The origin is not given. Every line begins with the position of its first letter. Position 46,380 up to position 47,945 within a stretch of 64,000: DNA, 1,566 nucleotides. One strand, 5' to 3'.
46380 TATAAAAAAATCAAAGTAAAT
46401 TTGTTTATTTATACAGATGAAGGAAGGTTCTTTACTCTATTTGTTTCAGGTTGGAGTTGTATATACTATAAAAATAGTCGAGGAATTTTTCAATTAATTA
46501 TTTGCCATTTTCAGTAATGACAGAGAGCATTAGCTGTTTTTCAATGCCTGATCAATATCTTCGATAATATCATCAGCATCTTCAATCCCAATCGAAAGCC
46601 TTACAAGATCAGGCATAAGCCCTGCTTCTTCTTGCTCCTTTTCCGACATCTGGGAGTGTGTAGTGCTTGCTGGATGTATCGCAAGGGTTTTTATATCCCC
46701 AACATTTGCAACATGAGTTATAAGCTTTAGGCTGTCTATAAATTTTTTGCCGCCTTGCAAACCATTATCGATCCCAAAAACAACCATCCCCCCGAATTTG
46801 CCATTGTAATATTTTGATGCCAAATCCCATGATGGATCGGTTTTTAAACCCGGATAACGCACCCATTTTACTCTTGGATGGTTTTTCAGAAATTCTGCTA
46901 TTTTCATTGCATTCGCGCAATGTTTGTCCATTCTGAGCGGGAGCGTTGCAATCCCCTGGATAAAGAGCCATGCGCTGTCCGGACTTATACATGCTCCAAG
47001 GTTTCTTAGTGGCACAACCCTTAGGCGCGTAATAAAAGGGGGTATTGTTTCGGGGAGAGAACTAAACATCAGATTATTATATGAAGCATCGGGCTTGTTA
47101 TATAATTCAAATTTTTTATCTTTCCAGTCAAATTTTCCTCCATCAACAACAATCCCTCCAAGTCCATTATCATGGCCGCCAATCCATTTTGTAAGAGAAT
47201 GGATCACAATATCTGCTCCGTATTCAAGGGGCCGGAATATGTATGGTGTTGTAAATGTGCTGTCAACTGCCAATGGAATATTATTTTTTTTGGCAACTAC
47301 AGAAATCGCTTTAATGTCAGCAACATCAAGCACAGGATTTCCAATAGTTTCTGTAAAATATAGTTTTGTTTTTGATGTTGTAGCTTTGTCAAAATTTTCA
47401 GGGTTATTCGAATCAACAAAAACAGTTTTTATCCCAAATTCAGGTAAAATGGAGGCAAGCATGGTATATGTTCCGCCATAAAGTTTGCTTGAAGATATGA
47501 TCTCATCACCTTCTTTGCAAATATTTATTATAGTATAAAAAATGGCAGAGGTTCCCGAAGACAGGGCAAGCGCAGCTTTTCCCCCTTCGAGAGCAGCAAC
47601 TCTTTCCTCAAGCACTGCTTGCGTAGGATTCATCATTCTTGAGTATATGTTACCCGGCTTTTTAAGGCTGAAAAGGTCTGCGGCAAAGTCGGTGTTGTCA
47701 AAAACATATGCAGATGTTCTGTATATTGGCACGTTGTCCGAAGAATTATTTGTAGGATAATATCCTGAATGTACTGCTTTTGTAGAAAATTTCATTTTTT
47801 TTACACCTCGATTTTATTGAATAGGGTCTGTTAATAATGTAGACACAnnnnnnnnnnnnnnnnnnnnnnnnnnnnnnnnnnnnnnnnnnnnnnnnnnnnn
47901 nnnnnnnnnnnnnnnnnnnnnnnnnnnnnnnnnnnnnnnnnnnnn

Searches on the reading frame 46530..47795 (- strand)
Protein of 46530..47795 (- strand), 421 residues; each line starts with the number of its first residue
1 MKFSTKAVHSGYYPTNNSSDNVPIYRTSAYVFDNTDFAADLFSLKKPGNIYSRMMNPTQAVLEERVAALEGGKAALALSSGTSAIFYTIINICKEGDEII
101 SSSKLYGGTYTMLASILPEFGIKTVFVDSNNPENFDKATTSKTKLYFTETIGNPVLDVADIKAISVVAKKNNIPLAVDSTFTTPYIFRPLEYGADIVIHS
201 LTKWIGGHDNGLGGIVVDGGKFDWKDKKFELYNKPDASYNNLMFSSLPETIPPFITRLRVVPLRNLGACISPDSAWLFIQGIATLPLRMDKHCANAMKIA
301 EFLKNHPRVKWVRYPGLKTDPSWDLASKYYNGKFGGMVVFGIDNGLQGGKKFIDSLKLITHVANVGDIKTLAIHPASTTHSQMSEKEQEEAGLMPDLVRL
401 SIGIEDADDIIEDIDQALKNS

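Call 8: search_protein_families(library=ncbifam, proteins=[window:46530-47795:-], max_evalue=0.00001)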
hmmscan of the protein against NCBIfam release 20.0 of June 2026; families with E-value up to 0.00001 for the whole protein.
window:46530-47795:- (421 aa): 44 families (the best 25 are shown)
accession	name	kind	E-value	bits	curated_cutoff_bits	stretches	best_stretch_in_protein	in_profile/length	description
TIGR01326.1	OAH_OAS_sulfhy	subfamily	2.5e-174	579.9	495.1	1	2-419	1-418/418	O-acetylhomoserine aminocarboxypropyltransferase/cysteine synthase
NF006096.0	PRK08248.1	equivalog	1.2e-167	557.9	726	1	2-421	8-428/431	homocysteine synthase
NF005872.0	PRK07812.1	equivalog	4.2e-155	516.5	703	1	2-419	16-433/439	bifunctional o-acetylhomoserine/o-acetylserine sulfhydrylase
NF004757.0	PRK06084.1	equivalog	2.8e-154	514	790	1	1-420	1-422/425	bifunctional O-acetylhomoserine aminocarboxypropyltransferase/cysteine synthase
NF004650.0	PRK05994.1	equivalog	7.7e-150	499.4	667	1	2-420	7-426/427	O-acetylhomoserine aminocarboxypropyltransferase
NF006004.0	PRK08134.1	equivalog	5.3e-147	490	636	1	2-420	8-427/433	O-acetylhomoserine aminocarboxypropyltransferase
NF004125.0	PRK05613.1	equivalog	7.6e-125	416.8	765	1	2-418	13-434/437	O-acetylhomoserine/O-acetylserine sulfhydrylase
NF005215.0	PRK06702.1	equivalog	1.8e-114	383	709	1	5-418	9-422/432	bifunctional O-acetylhomoserine aminocarboxypropyltransferase/cysteine synthase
NF005695.0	PRK07503.1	equivalog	6.5e-114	380.7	666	2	3-219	10-227/403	methionine gamma-lyase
NF006003.0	PRK08133.1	equivalog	8.6e-112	373.7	522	2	2-219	11-228/396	O-succinylhomoserine sulfhydrylase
NF004876.0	PRK06234.1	subfamily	1e-109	367.3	666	2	1-222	7-231/400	methionine gamma-lyase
TIGR01328.1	met_gam_lyase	equivalog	6.5e-109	364.4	549.7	2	1-218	2-220/391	methionine gamma-lyase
TIGR01325.1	O_suc_HS_sulf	equivalog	1.8e-104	349.4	510.05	2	5-218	2-215/380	O-succinylhomoserine sulfhydrylase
NF005263.0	PRK06767.1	equivalog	3.2e-99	332.6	617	2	2-217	5-221/392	methionine gamma-lyase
NF005871.0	PRK07811.1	equivalog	8.5e-95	317.6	513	2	2-218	12-222/389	cystathionine gamma-synthase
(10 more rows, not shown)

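Call 40: find_homologous_proteins(query=window:46530-47795:-, max_evalue=1e-20)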
Query window:46530-47795:- (421 aa): 8000 proteins with E <= 1e-20 among 8000 candidates; the best 120 are listed.
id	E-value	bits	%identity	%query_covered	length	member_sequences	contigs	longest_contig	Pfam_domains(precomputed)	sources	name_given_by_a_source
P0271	6.7e-284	959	100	100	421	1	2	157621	PF00155.28,PF01053.27,PF01041.24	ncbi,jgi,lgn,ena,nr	ncbi:MAG: O-acetylhomoserine aminocarboxypropyltransferase/cysteine synthase [Spirochaetaceae bacter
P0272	4.1e-253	858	88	100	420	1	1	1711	PF01053.27,PF01041.24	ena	-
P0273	1.5e-251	852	87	100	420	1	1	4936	PF01053.27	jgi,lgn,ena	-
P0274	4.5e-250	847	87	100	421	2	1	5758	PF01053.27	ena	-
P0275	2.3e-249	845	86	100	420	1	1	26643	PF01053.27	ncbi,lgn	-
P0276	8.2e-247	837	87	100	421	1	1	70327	PF01053.27,PF01041.24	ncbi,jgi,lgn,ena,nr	ncbi:MAG: O-acetylhomoserine aminocarboxypropyltransferase/cysteine synthase [Spirochaetes bacterium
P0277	1.0e-246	836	87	100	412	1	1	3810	PF01053.27,PF01041.24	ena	-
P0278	3.6e-225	765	76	100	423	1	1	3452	PF01053.27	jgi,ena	-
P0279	1.4e-222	757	76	100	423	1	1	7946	PF01053.27,PF01041.24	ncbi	-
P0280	2.4e-218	743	76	100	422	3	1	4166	PF00155.28,PF01053.27,PF01041.24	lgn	-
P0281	5.8e-210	715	75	98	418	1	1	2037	PF01053.27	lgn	-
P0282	1.7e-199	681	69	100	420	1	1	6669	PF00155.28,PF01053.27,PF01041.24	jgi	jgi:O-acetylhomoserine (thiol)-lyase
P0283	7.9e-198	675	68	100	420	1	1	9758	PF00155.28,PF01053.27,PF01041.24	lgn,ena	-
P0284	3.7e-197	673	68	100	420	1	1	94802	PF00155.28,PF01053.27,PF01041.24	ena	-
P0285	1.0e-196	672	68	100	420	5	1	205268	PF01053.27,PF01041.24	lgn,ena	-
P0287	1.1e-194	665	67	100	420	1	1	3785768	PF00155.28,PF01053.27,PF01041.24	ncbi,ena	-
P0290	2.7e-191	654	66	100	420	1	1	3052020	PF00155.28,PF01053.27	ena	-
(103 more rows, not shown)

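Call 41: find_encoding_contigs(protein=P0287, flank=8000, max_places=1)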
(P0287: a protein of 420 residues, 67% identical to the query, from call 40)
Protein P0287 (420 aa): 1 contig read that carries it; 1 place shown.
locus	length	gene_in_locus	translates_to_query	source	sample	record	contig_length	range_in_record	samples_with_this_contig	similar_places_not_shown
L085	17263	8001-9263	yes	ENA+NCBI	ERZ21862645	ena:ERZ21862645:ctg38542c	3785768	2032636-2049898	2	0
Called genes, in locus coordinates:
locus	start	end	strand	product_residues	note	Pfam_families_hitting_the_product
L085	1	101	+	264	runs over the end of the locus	PF00460:Flg_bb_rod, PF22692:LlgE_F_G_D1, PF06429:Flg_bbr_C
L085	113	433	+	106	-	PF10135:Rod-binding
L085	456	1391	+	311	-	PF04748:Polysacc_deac_2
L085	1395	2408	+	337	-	PF00814:TsaD, PF22521:HypF_C_2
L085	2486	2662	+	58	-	-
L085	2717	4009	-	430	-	PF01946:Thi4 (weak), PF07992:Pyr_redox_2 (faint)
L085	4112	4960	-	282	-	PF01261:AP_endonuc_2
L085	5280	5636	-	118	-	PF00085:Thioredoxin, PF13098:Thioredoxin_2, PF13905:Thioredoxin_8 (faint)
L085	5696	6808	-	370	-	-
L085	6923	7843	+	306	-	PF00291:PALP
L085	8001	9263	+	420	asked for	PF01053:Cys_Met_Meta_PP, PF00155:Aminotran_1_2, PF01041:DegT_DnrJ_EryC1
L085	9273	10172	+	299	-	PF04204:HTS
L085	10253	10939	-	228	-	PF02592:Vut_1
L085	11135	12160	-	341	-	PF00478:IMPDH (faint), PF03060:NMO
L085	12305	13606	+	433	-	PF00815:Histidinol_dh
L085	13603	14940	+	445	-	PF08245:Mur_ligase_M, PF02875:Mur_ligase_C, PF27239:FOL3_C (faint)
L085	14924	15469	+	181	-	PF01661:Macro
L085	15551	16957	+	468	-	PF05833:NFACT_N, PF05670:NFACT-R_1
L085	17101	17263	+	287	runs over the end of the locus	PF01875:Memo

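Call 42: find_encoding_contigs(protein=P0290, flank=8000, max_places=1)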
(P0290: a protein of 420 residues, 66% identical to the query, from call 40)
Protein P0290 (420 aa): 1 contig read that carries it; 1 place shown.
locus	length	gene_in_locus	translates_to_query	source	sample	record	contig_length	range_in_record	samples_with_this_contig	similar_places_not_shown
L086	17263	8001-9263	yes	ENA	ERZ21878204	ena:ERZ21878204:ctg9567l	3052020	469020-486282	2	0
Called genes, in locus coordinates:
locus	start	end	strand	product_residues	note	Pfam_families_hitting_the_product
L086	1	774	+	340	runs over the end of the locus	PF04748:Polysacc_deac_2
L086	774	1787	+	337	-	PF00814:TsaD, PF22521:HypF_C_2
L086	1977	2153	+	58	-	-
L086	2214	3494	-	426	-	PF01266:DAO (faint), PF01946:Thi4 (weak), PF03486:HI0933_like (faint), PF07992:Pyr_redox_2 (weak), PF13450:NAD_binding_8 (faint)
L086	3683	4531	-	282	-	PF01261:AP_endonuc_2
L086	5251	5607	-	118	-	PF00085:Thioredoxin, PF13098:Thioredoxin_2 (weak)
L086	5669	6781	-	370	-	-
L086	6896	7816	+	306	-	PF00291:PALP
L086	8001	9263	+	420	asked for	PF01053:Cys_Met_Meta_PP, PF00155:Aminotran_1_2 (faint)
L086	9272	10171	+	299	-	PF04204:HTS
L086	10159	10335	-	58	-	-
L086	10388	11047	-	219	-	PF02592:Vut_1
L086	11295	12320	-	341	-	PF00478:IMPDH (faint), PF03060:NMO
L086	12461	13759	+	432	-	PF00815:Histidinol_dh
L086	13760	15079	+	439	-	PF08245:Mur_ligase_M, PF02875:Mur_ligase_C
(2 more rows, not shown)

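Call 46: find_encoding_contigs(protein=P0276, flank=8000, max_places=1)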
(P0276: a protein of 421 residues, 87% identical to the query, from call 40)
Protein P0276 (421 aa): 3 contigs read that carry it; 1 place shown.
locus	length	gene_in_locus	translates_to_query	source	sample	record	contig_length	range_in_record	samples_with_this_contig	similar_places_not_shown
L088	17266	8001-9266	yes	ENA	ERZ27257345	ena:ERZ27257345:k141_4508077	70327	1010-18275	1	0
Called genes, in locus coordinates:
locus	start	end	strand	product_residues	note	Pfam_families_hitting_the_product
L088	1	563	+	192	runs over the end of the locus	PF01558:POR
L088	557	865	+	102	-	PF12797:Fer4_2 (faint), PF12837:Fer4_6 (weak), PF13237:Fer4_10 (weak), PF14697:Fer4_21 (weak), PF12800:Fer4_4 (faint), PF12838:Fer4_7, PF13187:Fer4_9 (weak), PF00037:Fer4 (weak), +1 more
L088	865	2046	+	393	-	PF01855:POR_N, PF17147:PFOR_II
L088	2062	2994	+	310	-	PF02775:TPP_enzyme_C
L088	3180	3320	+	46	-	-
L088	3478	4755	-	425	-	PF01946:Thi4 (faint), PF03486:HI0933_like (weak), PF07992:Pyr_redox_2, PF13738:Pyr_redox_3 (faint)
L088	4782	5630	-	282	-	PF01261:AP_endonuc_2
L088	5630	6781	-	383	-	-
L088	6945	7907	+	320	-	PF00291:PALP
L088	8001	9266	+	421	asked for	PF01053:Cys_Met_Meta_PP, PF01041:DegT_DnrJ_EryC1 (weak)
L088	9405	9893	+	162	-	PF04306:DUF456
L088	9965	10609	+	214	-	PF01066:CDP-OH_P_transf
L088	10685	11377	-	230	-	PF02592:Vut_1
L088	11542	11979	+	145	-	-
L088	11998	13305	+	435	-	PF00815:Histidinol_dh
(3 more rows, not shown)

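Call 47: find_encoding_contigs(protein=P0275, flank=8000, max_places=1)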
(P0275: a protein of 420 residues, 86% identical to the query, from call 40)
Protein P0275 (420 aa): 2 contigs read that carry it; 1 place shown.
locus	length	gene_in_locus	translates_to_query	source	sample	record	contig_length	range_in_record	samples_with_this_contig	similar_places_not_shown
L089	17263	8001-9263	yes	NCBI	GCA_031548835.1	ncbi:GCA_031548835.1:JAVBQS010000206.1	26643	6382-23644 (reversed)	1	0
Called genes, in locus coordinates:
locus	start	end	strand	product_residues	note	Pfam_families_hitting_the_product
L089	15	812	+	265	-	PF00460:Flg_bb_rod, PF22692:LlgE_F_G_D1, PF06429:Flg_bbr_C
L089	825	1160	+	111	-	PF10135:Rod-binding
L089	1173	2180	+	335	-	PF04748:Polysacc_deac_2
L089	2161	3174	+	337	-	PF00814:TsaD, PF22521:HypF_C_2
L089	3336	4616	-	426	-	PF01946:Thi4 (weak), PF03486:HI0933_like (weak), PF07992:Pyr_redox_2, PF13738:Pyr_redox_3 (faint)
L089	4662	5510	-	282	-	PF01261:AP_endonuc_2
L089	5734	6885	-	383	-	-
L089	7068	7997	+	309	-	PF00291:PALP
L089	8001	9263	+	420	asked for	PF01053:Cys_Met_Meta_PP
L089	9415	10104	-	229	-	PF02592:Vut_1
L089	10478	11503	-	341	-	PF00478:IMPDH (faint), PF03060:NMO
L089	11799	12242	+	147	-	-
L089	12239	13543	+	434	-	PF00815:Histidinol_dh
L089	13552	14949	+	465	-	PF08245:Mur_ligase_M, PF02875:Mur_ligase_C, PF27239:FOL3_C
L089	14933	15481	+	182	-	PF01661:Macro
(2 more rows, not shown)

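Call 48: find_encoding_contigs(protein=P0279, flank=8000, max_places=1)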
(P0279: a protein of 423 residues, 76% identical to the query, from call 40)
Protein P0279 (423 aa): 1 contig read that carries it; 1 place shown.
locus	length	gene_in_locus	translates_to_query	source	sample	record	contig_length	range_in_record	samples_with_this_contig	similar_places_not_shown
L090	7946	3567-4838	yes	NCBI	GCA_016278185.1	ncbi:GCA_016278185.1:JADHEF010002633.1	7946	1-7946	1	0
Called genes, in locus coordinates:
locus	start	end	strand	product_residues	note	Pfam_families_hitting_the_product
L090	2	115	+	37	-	?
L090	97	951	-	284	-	PF01261:AP_endonuc_2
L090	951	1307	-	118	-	PF00085:Thioredoxin, PF00578:AhpC-TSA (weak), PF13098:Thioredoxin_2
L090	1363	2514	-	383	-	-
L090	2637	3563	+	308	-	PF00291:PALP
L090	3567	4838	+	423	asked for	PF01053:Cys_Met_Meta_PP, PF01041:DegT_DnrJ_EryC1 (weak)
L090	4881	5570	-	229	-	PF02592:Vut_1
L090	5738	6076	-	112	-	PF03060:NMO (weak)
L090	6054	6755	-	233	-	PF03060:NMO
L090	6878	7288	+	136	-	-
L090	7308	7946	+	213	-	?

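Call 50: find_homologous_proteins(query=L085:9273-10172:+, max_evalue=1e-20)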
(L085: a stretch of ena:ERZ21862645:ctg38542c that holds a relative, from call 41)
Query L085:9273-10172:+ (299 aa): 7044 proteins with E <= 1e-20 among 8000 candidates; the best 120 are listed.
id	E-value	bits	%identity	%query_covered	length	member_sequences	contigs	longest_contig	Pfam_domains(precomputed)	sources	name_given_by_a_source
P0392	4.3e-203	691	100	100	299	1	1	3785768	PF04204.23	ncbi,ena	-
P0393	1.7e-183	627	88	100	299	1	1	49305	PF04204.23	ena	-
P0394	3.9e-182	622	88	100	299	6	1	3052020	PF04204.23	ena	-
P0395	3.5e-180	616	87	100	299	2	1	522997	PF04204.23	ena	-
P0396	1.5e-178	610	87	100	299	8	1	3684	PF04204.23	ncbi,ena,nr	ncbi:MAG: homoserine O-succinyltransferase [Spirochaetales bacterium]|nr:homoserine O-succinyltransf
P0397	2.1e-178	610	87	100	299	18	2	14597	PF04204.23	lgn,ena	-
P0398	1.8e-177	607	87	100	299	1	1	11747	PF04204.23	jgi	-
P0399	2.2e-177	607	86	100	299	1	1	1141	PF04204.23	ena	-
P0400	2.3e-177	607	86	100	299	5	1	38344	PF04204.23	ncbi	-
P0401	2.5e-177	606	87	100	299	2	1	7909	PF04204.23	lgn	-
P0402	2.7e-177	606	86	100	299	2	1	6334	PF04204.23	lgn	-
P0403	5.9e-177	605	86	100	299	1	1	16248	PF04204.23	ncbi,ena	-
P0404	1.0e-176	604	86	100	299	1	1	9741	PF04204.23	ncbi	-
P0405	1.5e-176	604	86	100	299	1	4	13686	PF04204.23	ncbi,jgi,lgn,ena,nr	ncbi:MAG: homoserine O-succinyltransferase [Spirochaetes bacterium]|nr:MAG: homoserine O-succinyltra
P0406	4.3e-175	599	85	100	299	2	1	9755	PF04204.23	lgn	-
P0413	2.7e-161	554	77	100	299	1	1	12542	PF04204.23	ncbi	-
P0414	5.2e-161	553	76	100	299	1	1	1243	PF04204.23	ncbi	-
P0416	2.1e-155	534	76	100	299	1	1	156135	PF04204.23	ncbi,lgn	-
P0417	2.1e-153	528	74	100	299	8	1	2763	PF04204.23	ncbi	-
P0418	4.3e-153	527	73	100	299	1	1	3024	PF04204.23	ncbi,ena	-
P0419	5.1e-153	527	74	100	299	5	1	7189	PF04204.23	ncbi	-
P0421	7.2e-151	520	73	100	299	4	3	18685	PF04204.23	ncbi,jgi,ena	-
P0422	7.5e-151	519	73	100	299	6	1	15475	PF04204.23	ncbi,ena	-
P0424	2.5e-149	514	72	100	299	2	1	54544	PF04204.23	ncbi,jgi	-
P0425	1.6e-146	505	71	100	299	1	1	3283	PF04204.23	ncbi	-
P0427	1.3e-140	486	69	100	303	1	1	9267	PF04204.23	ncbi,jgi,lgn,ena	-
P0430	4.4e-138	478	65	100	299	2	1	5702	PF04204.23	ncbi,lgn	-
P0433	3.2e-137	475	72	93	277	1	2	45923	PF04204.23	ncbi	-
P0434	4.9e-137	474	64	100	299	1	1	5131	PF04204.23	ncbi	-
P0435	1.4e-136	473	65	100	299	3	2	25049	PF04204.23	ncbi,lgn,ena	-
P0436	5.3e-136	471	64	100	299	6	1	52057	PF04204.23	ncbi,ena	-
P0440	1.1e-135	470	71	93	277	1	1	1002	PF04204.23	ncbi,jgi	-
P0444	2.6e-134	465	64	100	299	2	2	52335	PF04204.23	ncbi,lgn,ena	-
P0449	4.8e-133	461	64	100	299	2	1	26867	PF04204.23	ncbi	-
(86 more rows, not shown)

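Call 51: list_cluster_members(proteins=[P0413, P0414, P0416, P0417, P0418, P0419, P0421, P0422, P0424, P0425])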
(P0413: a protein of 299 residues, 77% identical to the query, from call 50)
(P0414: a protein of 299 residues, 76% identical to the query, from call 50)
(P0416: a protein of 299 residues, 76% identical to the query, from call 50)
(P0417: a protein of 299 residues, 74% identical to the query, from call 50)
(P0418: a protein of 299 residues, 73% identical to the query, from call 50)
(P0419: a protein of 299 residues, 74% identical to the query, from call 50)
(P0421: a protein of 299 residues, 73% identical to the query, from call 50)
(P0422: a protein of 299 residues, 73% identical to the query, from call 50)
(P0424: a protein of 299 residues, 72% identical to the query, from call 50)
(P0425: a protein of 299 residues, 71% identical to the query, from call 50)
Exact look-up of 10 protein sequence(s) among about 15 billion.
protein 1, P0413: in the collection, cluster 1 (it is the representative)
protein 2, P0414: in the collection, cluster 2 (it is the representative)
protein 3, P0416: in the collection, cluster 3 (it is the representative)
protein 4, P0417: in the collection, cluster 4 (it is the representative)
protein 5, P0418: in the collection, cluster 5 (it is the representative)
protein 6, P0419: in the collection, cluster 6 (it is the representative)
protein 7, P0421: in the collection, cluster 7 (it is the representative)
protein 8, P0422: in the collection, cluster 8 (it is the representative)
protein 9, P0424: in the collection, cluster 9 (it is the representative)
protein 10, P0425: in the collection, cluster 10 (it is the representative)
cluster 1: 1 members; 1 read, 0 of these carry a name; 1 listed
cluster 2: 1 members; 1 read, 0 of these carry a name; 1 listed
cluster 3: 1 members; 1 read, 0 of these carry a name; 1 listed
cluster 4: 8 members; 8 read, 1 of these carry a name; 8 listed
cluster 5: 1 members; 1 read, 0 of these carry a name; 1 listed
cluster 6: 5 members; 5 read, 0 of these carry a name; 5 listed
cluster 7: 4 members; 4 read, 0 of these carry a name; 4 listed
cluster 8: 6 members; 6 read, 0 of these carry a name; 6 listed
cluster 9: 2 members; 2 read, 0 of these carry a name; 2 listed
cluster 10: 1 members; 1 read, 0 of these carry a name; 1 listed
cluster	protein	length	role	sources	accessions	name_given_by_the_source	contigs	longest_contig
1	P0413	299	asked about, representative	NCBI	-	-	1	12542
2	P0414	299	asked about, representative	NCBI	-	-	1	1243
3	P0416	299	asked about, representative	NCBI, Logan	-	-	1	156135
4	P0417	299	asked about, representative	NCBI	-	-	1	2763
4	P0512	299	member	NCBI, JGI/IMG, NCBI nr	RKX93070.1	MAG: homoserine O-succinyltransferase [Spirochaetes bacterium] | MAG: homoserine O-succinyltransferase [Spirochaetota bacterium]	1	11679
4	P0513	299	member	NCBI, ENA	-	-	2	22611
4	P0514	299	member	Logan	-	-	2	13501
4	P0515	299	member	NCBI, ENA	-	-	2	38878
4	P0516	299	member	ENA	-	-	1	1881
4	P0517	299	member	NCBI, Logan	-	-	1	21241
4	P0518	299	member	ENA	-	-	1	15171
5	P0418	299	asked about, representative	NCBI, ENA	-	-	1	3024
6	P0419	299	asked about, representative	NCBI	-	-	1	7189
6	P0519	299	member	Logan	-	-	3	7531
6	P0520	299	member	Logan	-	-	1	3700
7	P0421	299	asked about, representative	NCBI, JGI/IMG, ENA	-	-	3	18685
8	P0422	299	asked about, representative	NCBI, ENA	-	-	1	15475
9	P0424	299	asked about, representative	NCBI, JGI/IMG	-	-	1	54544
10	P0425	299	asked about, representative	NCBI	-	-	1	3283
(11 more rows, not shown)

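Call 52: list_cluster_members(proteins=[P0427, P0430, P0433, P0434, P0435, P0436, P0440, P0444, P0449, P0405])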
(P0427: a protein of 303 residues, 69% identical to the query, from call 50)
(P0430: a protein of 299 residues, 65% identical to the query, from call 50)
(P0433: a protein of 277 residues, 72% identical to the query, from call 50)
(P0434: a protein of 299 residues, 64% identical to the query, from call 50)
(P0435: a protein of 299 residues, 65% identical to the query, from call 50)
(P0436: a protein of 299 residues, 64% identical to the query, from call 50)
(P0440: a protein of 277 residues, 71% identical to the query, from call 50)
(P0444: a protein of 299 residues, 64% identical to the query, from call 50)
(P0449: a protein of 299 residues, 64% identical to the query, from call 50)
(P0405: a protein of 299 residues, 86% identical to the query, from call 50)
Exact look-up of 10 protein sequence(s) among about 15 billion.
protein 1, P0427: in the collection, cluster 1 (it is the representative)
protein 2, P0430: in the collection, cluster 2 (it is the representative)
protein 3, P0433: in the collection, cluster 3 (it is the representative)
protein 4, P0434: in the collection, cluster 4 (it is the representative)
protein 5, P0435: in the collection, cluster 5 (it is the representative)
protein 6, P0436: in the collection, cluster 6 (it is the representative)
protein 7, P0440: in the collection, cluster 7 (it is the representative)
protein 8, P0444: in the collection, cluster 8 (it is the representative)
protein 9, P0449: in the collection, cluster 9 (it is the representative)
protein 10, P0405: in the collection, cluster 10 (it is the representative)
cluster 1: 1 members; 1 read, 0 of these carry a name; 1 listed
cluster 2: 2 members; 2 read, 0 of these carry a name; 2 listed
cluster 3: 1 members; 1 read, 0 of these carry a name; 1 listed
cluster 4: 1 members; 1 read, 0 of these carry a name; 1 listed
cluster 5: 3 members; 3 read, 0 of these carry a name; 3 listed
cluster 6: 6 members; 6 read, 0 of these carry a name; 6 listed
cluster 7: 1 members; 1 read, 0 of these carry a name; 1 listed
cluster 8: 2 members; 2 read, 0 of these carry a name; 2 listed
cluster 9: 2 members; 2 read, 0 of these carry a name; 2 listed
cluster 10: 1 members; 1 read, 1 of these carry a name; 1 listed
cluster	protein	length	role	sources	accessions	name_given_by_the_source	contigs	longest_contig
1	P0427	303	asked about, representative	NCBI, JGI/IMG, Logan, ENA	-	-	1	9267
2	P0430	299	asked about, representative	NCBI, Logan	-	-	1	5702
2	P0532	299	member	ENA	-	-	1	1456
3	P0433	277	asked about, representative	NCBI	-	-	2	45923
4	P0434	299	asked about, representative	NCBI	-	-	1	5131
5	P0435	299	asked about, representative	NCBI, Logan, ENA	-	-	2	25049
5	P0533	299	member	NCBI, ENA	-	-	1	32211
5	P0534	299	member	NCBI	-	-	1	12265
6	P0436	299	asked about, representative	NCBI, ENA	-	-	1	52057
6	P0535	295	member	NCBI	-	-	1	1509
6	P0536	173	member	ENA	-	-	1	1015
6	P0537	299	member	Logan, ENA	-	-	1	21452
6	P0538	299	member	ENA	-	-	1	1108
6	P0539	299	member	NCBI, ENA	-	-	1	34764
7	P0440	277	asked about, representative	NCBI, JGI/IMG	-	-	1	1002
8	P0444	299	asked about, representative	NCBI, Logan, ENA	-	-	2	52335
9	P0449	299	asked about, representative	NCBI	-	-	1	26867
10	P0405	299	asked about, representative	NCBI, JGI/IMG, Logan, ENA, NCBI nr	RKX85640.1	MAG: homoserine O-succinyltransferase [Spirochaetes bacterium] | MAG: homoserine O-succinyltransferase [Spirochaetota bacterium]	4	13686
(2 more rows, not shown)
